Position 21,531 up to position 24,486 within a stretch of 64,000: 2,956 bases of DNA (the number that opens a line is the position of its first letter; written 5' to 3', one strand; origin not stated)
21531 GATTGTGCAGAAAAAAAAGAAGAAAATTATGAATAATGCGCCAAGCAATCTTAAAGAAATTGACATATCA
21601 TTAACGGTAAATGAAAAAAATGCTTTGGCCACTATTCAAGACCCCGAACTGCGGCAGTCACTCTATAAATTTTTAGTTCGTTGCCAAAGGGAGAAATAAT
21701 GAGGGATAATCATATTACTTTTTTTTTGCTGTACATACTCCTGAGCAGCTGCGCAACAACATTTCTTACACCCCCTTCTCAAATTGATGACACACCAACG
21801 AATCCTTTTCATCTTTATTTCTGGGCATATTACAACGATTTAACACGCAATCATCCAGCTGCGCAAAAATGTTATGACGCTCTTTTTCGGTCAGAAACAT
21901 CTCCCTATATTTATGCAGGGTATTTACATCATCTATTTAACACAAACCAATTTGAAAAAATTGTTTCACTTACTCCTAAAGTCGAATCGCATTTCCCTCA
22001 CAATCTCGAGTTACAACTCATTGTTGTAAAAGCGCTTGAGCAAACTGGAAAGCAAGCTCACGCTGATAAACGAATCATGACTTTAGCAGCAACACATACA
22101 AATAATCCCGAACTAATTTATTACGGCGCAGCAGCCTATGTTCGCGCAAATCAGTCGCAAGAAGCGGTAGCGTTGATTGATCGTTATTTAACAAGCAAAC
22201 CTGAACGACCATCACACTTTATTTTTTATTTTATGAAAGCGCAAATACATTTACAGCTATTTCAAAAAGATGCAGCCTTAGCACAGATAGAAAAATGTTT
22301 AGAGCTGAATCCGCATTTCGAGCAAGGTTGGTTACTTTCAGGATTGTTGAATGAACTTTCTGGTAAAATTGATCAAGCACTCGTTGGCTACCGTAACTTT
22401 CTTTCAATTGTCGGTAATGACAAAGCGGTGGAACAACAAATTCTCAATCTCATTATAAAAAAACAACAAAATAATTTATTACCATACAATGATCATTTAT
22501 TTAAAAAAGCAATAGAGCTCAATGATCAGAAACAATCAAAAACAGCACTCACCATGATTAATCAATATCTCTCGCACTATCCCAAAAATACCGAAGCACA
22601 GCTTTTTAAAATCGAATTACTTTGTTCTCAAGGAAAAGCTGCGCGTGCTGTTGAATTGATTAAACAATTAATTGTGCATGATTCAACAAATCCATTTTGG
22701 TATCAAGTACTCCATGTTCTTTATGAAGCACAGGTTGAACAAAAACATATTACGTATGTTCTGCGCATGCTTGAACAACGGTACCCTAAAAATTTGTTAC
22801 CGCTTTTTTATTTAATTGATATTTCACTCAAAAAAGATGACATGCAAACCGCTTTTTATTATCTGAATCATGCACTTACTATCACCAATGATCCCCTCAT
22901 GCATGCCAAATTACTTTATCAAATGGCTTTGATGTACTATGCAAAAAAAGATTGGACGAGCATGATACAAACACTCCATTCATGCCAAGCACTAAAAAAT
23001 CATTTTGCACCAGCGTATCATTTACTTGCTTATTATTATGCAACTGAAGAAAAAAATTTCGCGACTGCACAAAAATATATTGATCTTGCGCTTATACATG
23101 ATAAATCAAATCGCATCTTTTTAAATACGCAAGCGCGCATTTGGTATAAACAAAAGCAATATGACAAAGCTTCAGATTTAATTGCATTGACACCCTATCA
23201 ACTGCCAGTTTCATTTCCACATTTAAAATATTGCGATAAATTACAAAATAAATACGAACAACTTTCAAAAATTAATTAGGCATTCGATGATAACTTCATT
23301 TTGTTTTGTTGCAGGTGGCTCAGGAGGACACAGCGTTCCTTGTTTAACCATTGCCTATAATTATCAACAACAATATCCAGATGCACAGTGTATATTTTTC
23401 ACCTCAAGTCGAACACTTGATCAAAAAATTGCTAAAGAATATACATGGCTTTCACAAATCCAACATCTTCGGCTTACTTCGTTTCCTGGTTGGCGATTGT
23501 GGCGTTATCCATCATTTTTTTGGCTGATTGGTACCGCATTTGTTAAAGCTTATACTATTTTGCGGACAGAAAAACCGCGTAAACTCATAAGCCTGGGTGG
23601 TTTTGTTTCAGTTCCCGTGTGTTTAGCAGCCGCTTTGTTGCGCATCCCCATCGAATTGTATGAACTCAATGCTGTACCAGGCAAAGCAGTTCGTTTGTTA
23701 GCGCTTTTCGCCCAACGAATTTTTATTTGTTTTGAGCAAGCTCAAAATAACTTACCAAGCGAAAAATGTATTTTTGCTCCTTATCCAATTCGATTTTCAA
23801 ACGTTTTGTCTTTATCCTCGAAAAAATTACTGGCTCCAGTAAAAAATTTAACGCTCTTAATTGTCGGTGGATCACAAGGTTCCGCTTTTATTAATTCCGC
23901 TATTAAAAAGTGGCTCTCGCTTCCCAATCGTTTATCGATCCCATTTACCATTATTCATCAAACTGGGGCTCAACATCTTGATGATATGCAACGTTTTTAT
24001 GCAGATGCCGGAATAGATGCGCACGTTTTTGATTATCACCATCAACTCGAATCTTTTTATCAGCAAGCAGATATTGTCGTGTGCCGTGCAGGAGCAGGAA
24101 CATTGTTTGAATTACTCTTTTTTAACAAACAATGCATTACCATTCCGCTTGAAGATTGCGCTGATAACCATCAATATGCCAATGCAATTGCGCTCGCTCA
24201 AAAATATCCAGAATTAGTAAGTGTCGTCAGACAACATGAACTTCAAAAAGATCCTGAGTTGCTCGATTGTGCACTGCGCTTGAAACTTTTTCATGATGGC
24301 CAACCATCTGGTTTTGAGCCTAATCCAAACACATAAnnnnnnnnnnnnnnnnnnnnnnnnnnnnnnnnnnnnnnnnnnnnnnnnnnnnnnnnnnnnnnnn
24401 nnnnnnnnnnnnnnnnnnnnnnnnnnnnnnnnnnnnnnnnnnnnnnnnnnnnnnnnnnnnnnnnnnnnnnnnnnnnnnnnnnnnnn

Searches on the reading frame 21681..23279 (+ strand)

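Call 33: search_protein_families(library=pfam, proteins=[window:21681-23279:+], max_evalue=0.001)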
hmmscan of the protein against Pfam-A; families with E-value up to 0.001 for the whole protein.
window:21681-23279:+ (532 aa): 12 families
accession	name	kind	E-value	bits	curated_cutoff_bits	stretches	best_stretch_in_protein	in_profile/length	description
PF14559.12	TPR_19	-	1.2e-14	54.8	25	1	282-332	3-53/68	Tetratricopeptide repeat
PF13428.12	TPR_14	-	1.3e-13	50.6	23.5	0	184-220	5-41/44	Tetratricopeptide repeat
PF13432.12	TPR_16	-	1.5e-11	44.9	32.7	0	152-205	6-56/65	Tetratricopeptide repeat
PF12895.13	ANAPC3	-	8.1e-08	32.9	27.2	0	282-350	1-65/82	Anaphase-promoting complex, cyclosome, subunit 3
PF25062.1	ARM_TT21_N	-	9.1e-07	29.3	40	0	273-335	139-199/222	Tetratricopeptide repeat protein 21 N-terminal ARM repeat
PF07719.23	TPR_2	-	8.5e-06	26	27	0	182-212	3-33/34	Tetratricopeptide repeat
PF16918.11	PknG_TPR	-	4.7e-05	22.8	27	0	104-171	89-156/340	Protein kinase G tetratricopeptide repeat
PF13181.12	TPR_8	-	6.2e-05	23.3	25.7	1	183-212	4-33/34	Tetratricopeptide repeat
PF22860.2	DUF7017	-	0.00019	21.9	27.5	0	308-362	5-59/141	Domain of unknown function (DUF7017)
PF13431.12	TPR_17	-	0.00022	21.7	24.4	0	204-234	3-33/34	Tetratricopeptide repeat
PF13371.12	TPR_9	-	0.00028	21.3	35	0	151-212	3-61/73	Tetratricopeptide repeat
PF25063.1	ARM_TT21_C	-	0.00037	20.9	35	1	122-240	31-155/209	Tetratricopeptide repeat protein 21 C-terminal ARM domain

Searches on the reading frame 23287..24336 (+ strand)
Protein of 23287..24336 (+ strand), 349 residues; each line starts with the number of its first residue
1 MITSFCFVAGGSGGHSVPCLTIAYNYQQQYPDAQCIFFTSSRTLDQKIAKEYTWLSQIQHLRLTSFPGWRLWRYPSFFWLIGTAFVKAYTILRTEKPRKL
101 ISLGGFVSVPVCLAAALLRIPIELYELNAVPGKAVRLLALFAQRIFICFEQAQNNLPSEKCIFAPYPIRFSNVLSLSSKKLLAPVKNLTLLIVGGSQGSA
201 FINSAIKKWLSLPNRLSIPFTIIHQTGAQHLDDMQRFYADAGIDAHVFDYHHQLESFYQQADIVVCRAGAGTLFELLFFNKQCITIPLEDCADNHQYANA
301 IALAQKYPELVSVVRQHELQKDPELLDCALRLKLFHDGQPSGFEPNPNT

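Call 33: search_protein_families(library=pfam, proteins=[window:23287-24336:+], max_evalue=0.001)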
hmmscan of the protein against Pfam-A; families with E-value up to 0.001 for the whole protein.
window:23287-24336:+ (349 aa): 2 families
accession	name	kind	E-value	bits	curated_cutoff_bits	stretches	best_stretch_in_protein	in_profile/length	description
PF04101.22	Glyco_tran_28_C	-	6.7e-31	108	22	1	189-319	1-128/166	Glycosyltransferase family 28 C-terminal domain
PF03033.26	Glyco_transf_28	-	2.5e-19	70.1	26.2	1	6-147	2-139/139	Glycosyltransferase family 28 N-terminal domain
